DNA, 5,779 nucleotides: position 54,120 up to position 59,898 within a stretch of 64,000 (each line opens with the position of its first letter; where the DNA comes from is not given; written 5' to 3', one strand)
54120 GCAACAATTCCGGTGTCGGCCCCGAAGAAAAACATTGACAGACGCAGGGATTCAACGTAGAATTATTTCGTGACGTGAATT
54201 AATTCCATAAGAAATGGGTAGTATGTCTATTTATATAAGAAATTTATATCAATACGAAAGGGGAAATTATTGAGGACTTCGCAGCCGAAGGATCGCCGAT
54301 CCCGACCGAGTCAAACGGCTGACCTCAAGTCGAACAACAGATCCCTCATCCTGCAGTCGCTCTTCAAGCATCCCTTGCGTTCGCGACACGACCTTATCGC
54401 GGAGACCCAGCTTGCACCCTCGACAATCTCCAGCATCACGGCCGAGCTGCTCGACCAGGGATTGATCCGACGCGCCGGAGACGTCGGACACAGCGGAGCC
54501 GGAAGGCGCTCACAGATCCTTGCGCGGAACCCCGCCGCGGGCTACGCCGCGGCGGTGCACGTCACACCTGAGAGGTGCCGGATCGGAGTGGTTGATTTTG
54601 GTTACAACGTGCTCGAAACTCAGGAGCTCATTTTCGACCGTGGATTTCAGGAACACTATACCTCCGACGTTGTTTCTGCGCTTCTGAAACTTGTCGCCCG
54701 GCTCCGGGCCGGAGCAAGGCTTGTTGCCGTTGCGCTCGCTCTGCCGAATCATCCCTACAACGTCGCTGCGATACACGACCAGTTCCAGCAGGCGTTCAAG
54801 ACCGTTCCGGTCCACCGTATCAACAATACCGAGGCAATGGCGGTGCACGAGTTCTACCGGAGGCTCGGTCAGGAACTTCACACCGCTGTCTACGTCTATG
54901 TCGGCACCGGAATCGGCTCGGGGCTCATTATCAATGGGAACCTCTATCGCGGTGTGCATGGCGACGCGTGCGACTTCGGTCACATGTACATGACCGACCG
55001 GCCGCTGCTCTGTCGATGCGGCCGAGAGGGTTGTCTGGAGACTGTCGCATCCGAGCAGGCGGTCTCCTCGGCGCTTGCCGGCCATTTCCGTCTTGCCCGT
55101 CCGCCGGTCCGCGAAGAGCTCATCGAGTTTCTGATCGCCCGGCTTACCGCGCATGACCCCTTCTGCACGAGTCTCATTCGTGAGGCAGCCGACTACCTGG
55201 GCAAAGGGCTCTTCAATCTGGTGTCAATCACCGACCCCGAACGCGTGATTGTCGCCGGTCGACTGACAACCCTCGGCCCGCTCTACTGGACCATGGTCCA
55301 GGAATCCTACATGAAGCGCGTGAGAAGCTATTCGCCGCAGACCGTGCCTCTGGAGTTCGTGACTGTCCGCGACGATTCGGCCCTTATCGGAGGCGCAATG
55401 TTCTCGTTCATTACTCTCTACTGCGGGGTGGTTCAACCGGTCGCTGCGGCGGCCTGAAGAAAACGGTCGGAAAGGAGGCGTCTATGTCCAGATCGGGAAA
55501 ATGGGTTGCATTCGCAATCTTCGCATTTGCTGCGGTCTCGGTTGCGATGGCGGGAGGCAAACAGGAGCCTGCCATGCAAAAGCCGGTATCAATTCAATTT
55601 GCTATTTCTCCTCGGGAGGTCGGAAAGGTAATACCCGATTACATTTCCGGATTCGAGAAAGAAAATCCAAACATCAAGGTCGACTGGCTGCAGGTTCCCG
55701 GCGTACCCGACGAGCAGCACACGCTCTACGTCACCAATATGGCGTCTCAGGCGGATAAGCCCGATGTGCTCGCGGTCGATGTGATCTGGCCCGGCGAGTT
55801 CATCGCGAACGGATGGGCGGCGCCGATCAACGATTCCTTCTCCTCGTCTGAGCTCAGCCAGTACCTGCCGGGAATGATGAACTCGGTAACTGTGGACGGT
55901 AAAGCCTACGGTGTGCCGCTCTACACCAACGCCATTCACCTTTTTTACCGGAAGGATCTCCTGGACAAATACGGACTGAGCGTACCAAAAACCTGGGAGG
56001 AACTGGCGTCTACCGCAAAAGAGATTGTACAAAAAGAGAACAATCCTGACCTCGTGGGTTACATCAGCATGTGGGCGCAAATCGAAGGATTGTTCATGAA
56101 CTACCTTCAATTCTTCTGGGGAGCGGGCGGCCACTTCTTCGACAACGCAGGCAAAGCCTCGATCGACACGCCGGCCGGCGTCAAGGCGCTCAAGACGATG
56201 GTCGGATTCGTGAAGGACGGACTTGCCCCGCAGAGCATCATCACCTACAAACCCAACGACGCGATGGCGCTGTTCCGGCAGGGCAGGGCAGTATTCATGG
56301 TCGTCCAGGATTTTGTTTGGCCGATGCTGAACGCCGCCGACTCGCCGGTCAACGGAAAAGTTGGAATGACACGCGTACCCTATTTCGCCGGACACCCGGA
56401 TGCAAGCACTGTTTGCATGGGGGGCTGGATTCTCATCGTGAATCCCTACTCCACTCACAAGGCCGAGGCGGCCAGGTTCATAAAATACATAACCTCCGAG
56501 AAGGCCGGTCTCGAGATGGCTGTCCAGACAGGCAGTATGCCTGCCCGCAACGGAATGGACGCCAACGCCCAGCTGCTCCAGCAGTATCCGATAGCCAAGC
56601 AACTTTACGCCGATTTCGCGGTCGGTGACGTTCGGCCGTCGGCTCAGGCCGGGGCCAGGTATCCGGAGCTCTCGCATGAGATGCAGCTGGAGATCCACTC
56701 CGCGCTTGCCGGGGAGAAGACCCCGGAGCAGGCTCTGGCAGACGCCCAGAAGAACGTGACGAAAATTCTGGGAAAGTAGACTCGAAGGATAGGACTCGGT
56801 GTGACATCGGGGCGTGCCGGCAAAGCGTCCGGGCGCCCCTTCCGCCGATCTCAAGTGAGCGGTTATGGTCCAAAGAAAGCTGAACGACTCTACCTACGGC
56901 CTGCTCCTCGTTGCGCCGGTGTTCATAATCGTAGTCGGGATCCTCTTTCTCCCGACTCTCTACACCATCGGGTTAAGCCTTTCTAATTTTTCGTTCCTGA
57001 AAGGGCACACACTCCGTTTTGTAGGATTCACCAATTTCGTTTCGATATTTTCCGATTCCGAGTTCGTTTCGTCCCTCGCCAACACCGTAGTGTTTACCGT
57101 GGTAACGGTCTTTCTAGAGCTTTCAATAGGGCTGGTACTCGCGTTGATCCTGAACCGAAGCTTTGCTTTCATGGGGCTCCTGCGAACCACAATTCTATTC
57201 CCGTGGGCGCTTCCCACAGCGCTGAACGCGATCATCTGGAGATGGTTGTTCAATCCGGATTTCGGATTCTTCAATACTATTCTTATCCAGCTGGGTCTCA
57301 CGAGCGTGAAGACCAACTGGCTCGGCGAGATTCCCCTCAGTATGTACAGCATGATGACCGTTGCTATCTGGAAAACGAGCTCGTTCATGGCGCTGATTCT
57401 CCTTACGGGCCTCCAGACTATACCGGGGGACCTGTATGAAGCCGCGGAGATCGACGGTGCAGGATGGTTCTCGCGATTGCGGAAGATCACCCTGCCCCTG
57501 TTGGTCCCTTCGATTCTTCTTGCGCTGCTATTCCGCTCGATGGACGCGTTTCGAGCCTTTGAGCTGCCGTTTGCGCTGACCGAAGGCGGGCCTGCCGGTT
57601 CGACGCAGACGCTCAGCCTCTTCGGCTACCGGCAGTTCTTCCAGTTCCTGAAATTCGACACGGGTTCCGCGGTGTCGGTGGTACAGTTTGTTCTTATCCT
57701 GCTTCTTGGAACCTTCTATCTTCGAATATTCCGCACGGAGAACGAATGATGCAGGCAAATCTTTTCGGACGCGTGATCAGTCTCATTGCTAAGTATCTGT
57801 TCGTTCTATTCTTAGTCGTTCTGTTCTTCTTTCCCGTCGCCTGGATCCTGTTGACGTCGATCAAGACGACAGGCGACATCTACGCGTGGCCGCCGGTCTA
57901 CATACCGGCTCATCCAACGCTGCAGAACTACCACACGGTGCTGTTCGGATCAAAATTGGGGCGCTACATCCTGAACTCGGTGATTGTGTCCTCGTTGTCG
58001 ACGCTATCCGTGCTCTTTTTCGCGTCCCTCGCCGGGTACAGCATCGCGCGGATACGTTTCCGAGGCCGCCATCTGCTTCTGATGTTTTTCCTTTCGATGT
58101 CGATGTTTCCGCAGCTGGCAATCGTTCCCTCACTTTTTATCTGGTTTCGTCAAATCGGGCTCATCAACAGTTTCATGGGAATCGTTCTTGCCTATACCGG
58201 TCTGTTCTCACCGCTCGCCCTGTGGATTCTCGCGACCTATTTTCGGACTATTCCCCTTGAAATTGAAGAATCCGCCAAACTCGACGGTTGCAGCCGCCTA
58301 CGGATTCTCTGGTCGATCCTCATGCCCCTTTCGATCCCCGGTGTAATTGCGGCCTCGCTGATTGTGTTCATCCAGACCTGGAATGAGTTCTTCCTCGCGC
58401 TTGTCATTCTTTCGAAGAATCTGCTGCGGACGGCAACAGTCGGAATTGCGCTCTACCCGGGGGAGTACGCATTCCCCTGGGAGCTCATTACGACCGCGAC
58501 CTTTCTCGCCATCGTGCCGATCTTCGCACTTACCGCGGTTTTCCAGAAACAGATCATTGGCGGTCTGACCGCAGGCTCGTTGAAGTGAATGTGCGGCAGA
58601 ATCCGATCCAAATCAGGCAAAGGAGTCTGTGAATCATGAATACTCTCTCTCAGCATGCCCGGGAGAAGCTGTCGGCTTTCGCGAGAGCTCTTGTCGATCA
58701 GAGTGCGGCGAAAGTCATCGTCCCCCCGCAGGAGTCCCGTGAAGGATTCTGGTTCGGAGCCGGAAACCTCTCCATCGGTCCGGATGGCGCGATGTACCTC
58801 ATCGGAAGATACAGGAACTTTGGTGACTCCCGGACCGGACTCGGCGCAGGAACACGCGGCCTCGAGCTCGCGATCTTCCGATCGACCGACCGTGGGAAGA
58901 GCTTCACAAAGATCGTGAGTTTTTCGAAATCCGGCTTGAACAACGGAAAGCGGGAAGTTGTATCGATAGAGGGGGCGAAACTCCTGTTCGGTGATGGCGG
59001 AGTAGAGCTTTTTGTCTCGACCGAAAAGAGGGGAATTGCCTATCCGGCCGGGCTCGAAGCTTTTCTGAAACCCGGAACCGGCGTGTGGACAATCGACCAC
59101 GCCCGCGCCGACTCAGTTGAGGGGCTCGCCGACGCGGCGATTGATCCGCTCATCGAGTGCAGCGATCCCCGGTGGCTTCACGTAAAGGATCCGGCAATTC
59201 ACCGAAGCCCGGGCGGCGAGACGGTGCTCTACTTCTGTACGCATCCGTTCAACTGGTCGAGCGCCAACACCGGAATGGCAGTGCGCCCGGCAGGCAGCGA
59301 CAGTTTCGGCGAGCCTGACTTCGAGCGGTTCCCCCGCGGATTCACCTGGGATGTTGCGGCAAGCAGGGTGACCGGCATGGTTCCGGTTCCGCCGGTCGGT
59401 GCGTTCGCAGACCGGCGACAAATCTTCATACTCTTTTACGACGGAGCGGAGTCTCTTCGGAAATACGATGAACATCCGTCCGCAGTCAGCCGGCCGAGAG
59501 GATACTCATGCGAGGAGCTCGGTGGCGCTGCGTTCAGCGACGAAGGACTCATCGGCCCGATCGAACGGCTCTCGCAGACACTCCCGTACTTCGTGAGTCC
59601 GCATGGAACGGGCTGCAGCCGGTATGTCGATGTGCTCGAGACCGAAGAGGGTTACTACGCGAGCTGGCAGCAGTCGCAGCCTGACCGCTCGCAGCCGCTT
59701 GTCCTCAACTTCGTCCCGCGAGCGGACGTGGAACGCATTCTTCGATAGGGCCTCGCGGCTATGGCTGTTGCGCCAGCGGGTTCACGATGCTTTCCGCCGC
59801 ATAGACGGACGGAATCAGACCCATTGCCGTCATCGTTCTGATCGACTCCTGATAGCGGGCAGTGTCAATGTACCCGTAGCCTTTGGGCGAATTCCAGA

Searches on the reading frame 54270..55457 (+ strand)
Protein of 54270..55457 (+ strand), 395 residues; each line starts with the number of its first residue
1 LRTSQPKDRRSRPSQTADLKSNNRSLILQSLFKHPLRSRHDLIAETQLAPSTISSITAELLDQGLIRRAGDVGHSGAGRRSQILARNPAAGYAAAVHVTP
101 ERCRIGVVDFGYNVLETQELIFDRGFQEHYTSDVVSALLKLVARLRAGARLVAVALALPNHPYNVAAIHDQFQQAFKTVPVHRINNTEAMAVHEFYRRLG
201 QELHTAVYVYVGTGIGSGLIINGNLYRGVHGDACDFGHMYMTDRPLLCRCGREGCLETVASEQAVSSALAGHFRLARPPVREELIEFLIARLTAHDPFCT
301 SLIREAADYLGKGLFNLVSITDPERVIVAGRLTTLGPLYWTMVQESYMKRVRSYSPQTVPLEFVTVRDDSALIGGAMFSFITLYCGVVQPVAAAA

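Call 47: search_protein_families(library=pfam, proteins=[window:54270-55457:+], max_evalue=0.001)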
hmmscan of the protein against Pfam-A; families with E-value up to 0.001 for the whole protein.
window:54270-55457:+ (395 aa): 2 families
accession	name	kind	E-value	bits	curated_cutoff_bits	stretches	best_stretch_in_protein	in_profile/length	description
PF00480.26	ROK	-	5.6e-38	131.6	22.9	1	160-377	80-289/294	ROK family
PF25213.1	HVO_A0261_N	-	0.00056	20.2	35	0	19-70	8-58/86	HVO_A0261 N-terminal domain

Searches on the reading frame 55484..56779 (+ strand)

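Call 47: search_protein_families(library=pfam, proteins=[window:55484-56779:+], max_evalue=0.001)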
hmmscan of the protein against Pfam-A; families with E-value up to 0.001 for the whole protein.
window:55484-56779:+ (431 aa): 3 families
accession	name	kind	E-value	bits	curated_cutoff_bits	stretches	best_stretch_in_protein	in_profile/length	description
PF01547.30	SBP_bac_1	-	4.8e-46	158.6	26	1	45-341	6-305/307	Bacterial extracellular solute-binding protein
PF13416.11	SBP_bac_8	-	4.4e-32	112.4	27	1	54-370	3-276/279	Bacterial extracellular solute-binding protein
PF13343.11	SBP_bac_6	-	0.00019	21.4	24.6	0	316-370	185-230/245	Bacterial extracellular solute-binding protein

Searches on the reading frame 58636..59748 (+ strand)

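Call 3: search_protein_families(library=pfam, proteins=[window:58636-59748:+], max_evalue=0.01)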
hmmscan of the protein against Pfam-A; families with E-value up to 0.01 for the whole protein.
window:58636-59748:+ (370 aa): 1 family
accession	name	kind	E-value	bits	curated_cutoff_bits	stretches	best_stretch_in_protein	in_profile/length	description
PF15899.11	BNR_6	-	0.0021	18.4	27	1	80-93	1-14/14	BNR-Asp box repeat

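Call 4: search_protein_families(library=ncbifam, proteins=[window:58636-59748:+], max_evalue=0.01)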
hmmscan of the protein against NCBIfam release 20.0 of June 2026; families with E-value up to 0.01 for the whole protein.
window:58636-59748:+ (370 aa): 0 families
